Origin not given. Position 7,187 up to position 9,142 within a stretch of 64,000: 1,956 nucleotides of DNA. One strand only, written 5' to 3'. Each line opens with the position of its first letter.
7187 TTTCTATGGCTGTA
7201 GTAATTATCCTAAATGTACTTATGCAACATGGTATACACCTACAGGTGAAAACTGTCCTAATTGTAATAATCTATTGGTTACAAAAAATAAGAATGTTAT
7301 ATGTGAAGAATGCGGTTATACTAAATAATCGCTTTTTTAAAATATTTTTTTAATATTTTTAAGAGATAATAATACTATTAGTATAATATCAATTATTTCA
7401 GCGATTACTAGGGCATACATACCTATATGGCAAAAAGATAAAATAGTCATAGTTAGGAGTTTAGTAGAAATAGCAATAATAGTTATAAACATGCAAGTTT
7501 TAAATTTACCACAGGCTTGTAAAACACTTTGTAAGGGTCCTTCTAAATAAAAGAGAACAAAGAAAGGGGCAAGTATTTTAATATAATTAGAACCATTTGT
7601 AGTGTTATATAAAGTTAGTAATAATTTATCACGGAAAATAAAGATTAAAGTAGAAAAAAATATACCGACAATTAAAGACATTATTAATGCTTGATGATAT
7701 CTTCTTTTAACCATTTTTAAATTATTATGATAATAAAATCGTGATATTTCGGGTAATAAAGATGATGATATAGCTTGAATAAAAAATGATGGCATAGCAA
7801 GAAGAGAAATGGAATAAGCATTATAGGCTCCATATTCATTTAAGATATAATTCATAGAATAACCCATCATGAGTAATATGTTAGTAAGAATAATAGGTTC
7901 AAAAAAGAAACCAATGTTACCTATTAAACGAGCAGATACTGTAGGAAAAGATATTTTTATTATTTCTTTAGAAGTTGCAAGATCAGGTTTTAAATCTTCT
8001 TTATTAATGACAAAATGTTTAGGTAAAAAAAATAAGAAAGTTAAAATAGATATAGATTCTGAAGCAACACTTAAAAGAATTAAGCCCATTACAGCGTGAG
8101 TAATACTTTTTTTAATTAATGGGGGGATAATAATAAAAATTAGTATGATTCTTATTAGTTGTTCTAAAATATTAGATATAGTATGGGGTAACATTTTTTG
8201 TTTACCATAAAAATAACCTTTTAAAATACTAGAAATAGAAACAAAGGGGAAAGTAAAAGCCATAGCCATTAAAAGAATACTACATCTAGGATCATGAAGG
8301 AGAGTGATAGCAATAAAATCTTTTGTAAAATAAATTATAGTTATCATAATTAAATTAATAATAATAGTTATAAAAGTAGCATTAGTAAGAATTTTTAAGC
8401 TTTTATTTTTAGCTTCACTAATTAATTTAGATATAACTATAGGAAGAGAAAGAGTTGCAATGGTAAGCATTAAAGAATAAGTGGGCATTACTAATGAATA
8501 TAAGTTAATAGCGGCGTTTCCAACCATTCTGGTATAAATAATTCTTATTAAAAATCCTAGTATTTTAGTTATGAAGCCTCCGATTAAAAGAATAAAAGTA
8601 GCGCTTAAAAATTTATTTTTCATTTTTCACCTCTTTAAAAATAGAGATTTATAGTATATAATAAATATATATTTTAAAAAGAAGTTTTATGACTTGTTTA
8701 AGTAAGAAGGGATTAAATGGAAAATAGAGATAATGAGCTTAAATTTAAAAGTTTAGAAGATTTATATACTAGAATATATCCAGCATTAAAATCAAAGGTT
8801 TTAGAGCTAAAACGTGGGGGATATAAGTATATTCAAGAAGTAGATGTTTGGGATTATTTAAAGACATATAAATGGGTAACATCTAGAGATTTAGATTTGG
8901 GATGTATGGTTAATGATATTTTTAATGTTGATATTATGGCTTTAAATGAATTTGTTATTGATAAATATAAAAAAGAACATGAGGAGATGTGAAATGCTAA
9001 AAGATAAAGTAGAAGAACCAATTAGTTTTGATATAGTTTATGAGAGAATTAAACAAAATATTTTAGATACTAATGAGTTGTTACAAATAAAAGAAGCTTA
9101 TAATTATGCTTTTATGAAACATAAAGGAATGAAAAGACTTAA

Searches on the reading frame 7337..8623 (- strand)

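Call 41: search_protein_families(library=ncbifam, max_evalue=0.01, proteins=[window:7337-8623:-])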
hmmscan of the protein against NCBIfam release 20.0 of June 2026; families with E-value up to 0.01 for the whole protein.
window:7337-8623:- (428 aa): 3 families
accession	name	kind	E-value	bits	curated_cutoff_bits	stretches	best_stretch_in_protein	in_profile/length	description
TIGR02900.1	spore_V_B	equivalog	1.2e-84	284.8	372.3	1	5-426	1-433/488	stage V sporulation protein B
TIGR00797.1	matE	subfamily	3.1e-12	46.1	147.4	2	276-422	38-194/396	MATE family efflux transporter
NF002669.0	PRK02391.1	equivalog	0.0064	15.7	341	1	43-101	117-175/298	zinc metalloprotease HtpX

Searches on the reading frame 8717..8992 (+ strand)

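Call 41: search_protein_families(library=ncbifam, max_evalue=0.01, proteins=[window:8717-8992:+])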
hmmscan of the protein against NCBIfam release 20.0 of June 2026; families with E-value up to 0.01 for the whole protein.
window:8717-8992:+ (91 aa): 0 families

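Call 79: search_protein_families(library=pfam, max_evalue=0.001, proteins=[window:8717-8992:+])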
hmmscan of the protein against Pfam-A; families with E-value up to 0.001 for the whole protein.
window:8717-8992:+ (91 aa): 1 family
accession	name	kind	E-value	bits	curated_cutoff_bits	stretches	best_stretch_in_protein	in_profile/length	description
PF13797.11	Post_transc_reg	-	7.7e-14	51.6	25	1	15-83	3-71/83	Post-transcriptional regulator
